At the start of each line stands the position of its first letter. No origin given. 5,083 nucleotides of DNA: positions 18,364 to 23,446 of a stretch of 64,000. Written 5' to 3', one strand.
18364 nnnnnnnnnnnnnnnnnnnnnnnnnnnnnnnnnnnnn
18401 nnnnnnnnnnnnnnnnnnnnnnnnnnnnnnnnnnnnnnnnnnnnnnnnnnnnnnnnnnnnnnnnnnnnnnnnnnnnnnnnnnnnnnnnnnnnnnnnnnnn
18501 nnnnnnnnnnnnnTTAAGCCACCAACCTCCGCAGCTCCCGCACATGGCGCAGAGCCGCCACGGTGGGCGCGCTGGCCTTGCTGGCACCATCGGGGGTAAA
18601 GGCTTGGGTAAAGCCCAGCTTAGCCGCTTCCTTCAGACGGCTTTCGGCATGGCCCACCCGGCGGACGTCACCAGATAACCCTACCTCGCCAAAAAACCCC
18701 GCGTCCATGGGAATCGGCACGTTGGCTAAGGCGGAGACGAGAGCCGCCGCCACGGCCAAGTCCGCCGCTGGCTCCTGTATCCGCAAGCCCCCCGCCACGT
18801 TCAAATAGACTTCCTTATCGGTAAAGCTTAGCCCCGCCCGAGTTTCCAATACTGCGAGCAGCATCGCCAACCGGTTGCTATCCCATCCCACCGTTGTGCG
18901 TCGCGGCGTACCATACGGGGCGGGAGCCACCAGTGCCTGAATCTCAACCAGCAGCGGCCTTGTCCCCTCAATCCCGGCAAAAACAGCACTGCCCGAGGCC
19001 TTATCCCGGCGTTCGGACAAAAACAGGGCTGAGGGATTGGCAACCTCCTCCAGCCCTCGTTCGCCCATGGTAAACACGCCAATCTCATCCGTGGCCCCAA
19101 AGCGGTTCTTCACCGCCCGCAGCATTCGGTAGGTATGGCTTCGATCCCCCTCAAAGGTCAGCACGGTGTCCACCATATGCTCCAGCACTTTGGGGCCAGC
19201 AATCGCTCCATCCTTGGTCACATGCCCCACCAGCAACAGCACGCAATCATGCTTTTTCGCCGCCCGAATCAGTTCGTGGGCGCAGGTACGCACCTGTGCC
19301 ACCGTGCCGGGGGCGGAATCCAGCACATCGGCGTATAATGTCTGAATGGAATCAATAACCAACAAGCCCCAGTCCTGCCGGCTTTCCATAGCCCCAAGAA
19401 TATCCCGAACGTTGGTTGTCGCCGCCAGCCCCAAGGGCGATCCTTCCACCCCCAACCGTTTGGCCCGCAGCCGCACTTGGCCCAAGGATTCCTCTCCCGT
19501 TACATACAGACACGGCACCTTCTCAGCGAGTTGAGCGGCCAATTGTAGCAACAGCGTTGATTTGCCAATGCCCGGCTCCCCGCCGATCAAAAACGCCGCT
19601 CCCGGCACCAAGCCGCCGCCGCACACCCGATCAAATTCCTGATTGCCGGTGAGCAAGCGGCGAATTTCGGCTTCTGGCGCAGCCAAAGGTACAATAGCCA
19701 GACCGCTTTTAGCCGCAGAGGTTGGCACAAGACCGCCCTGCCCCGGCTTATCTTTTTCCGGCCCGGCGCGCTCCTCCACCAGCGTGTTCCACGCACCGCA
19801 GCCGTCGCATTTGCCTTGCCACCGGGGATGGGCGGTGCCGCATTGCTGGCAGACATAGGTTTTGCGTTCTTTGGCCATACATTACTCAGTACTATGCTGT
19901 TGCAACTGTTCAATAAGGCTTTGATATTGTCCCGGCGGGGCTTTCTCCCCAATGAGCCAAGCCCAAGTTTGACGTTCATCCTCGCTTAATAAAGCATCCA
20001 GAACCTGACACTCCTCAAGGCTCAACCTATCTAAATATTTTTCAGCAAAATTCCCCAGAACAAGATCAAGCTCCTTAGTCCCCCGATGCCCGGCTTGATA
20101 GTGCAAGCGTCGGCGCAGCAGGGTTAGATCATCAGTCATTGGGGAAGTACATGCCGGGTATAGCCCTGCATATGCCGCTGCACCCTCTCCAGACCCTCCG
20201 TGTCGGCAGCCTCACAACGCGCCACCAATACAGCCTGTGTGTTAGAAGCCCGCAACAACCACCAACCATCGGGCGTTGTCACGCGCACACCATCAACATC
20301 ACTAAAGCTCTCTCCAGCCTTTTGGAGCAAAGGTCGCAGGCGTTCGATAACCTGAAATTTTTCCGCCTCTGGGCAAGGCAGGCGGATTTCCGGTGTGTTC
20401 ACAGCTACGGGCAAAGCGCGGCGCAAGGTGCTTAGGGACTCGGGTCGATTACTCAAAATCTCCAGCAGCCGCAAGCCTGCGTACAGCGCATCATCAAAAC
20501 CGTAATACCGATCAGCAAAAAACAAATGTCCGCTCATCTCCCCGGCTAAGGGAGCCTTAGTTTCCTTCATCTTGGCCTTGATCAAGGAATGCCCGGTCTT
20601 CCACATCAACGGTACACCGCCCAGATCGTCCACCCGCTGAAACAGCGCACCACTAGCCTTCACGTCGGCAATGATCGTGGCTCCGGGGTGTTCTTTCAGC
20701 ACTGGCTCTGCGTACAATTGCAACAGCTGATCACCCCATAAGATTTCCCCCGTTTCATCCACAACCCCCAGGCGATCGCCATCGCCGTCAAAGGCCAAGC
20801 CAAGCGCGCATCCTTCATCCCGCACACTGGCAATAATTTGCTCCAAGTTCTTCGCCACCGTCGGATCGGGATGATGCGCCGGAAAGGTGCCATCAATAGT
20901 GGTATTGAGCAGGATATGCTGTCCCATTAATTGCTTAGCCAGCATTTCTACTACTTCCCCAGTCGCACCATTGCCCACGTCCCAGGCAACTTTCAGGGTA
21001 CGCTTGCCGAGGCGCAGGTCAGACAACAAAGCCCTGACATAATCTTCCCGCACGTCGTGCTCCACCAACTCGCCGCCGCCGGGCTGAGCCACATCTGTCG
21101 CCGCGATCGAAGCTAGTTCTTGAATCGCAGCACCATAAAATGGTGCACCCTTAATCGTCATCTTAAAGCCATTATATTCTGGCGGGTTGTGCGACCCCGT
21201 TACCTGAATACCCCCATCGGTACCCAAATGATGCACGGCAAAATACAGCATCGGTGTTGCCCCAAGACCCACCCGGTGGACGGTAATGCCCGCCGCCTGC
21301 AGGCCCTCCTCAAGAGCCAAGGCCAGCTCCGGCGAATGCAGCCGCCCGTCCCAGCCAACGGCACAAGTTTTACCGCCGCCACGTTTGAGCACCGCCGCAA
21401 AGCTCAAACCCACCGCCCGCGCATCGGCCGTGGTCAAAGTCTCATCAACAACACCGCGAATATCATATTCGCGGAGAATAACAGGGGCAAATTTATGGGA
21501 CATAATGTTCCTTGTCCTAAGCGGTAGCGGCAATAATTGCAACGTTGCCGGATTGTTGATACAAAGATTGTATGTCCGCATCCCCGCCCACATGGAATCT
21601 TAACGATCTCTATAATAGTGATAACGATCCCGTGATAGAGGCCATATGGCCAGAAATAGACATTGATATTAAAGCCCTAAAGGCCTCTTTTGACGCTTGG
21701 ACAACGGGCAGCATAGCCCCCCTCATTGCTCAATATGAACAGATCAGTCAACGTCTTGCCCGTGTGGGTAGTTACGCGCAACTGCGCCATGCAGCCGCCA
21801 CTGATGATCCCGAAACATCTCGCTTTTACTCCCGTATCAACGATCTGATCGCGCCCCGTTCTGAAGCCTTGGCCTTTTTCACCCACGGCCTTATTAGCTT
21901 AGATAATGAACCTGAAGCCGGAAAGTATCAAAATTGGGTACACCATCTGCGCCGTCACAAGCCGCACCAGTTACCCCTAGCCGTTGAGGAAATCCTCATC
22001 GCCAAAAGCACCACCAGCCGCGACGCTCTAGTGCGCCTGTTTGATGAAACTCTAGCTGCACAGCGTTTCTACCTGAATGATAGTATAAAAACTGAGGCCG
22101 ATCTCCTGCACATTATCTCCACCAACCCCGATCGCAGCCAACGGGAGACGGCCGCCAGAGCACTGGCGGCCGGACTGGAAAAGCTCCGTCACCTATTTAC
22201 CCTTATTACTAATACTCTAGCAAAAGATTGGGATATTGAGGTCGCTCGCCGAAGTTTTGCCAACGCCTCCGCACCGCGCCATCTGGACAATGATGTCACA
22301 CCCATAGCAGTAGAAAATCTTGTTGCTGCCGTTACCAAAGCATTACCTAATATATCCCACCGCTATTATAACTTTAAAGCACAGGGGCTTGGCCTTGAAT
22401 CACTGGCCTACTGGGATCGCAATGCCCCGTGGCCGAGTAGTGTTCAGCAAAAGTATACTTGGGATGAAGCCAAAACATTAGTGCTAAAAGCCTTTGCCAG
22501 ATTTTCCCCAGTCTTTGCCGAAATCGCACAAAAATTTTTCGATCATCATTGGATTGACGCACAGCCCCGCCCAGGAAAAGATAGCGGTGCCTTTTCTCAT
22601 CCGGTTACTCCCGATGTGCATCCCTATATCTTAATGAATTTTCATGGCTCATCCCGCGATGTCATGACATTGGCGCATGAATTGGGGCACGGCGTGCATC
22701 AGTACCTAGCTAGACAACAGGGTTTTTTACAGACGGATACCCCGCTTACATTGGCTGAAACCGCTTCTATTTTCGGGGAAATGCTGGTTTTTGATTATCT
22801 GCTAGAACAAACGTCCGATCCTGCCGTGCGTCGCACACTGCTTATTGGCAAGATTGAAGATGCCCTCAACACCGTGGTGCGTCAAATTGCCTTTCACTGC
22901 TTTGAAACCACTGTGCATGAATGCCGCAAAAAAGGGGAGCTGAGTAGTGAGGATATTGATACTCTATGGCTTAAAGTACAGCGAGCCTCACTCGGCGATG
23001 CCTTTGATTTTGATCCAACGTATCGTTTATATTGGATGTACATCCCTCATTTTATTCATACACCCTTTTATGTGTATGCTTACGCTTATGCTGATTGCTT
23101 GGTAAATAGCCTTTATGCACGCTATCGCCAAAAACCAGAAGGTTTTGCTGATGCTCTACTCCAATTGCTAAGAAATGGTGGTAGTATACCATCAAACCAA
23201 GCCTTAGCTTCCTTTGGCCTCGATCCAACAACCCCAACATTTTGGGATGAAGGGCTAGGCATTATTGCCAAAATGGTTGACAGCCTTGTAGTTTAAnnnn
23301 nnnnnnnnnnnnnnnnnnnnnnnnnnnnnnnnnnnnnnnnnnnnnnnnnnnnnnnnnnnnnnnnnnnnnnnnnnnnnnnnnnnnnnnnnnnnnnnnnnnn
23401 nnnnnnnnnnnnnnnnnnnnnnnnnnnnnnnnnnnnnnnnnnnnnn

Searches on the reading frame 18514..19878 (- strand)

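Call 14: search_protein_families(library=pfam, proteins=[window:18514-19878:-], max_evalue=0.00001)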
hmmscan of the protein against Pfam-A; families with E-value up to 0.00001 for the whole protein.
window:18514-19878:- (454 aa): 5 families
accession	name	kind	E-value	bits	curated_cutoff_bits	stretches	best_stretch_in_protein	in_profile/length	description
PF06745.19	ATPase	-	8.4e-17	61.8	26.6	1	77-149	3-77/231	KaiC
PF13481.12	AAA_25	-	9.1e-15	55.2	27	1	72-225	12-195/195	AAA domain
PF18073.7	Zn_ribbon_LapB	-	6.2e-11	42.2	25.7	1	8-35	1-28/28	Rubredoxin metal binding domain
PF13541.12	ChlI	-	7.9e-08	32.7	27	1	348-430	36-119/121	Subunit ChlI of Mg-chelatase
PF05362.19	Lon_C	-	4.2e-06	26.9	21.1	0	352-431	91-171/205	Lon protease (S16) C-terminal proteolytic domain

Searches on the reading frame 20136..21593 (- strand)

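Call 14: search_protein_families(library=pfam, proteins=[window:20136-21593:-], max_evalue=0.00001)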
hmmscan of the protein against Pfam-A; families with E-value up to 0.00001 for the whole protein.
window:20136-21593:- (485 aa): 4 families
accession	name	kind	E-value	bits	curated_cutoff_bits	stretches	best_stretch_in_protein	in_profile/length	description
PF02878.22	PGM_PMM_I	-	5.7e-33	114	22.5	1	40-166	4-133/138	Phosphoglucomutase/phosphomannomutase, alpha/beta/alpha domain I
PF02880.22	PGM_PMM_III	-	8.5e-24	84.3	20.7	1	286-394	1-111/115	Phosphoglucomutase/phosphomannomutase, alpha/beta/alpha domain III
PF02879.22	PGM_PMM_II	-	3.1e-23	82.7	29.3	1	184-282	2-103/103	Phosphoglucomutase/phosphomannomutase, alpha/beta/alpha domain II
PF00408.26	PGM_PMM_IV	-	1.7e-12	47.7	23.1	1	402-473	1-63/68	Phosphoglucomutase/phosphomannomutase, C-terminal domain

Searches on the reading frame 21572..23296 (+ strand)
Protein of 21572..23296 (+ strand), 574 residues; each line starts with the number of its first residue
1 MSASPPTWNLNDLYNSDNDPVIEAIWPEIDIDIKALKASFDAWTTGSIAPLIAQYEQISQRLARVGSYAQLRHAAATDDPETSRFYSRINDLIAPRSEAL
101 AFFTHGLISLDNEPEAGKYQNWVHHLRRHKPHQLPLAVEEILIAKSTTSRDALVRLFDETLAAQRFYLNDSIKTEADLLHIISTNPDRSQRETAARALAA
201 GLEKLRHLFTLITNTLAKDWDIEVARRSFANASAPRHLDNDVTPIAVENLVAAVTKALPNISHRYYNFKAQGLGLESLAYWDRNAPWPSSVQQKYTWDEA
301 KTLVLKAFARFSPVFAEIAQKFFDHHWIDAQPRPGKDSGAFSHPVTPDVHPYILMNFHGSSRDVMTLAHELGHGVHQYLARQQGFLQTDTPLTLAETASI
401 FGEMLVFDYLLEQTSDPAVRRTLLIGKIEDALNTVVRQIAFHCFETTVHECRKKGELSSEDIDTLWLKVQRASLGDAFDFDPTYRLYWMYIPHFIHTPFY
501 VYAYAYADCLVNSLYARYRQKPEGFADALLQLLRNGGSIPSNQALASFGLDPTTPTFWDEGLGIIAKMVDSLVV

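Call 14: search_protein_families(library=pfam, proteins=[window:21572-23296:+], max_evalue=0.00001)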
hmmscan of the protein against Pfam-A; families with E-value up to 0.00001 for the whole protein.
window:21572-23296:+ (574 aa): 2 families
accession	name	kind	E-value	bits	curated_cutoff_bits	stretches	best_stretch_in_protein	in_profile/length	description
PF01432.26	Peptidase_M3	-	4.9e-48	165.1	27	1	184-563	4-456/457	Peptidase family M3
PF08439.15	Peptidase_M3_N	-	9.5e-10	39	25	1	111-166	15-70/70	Oligopeptidase F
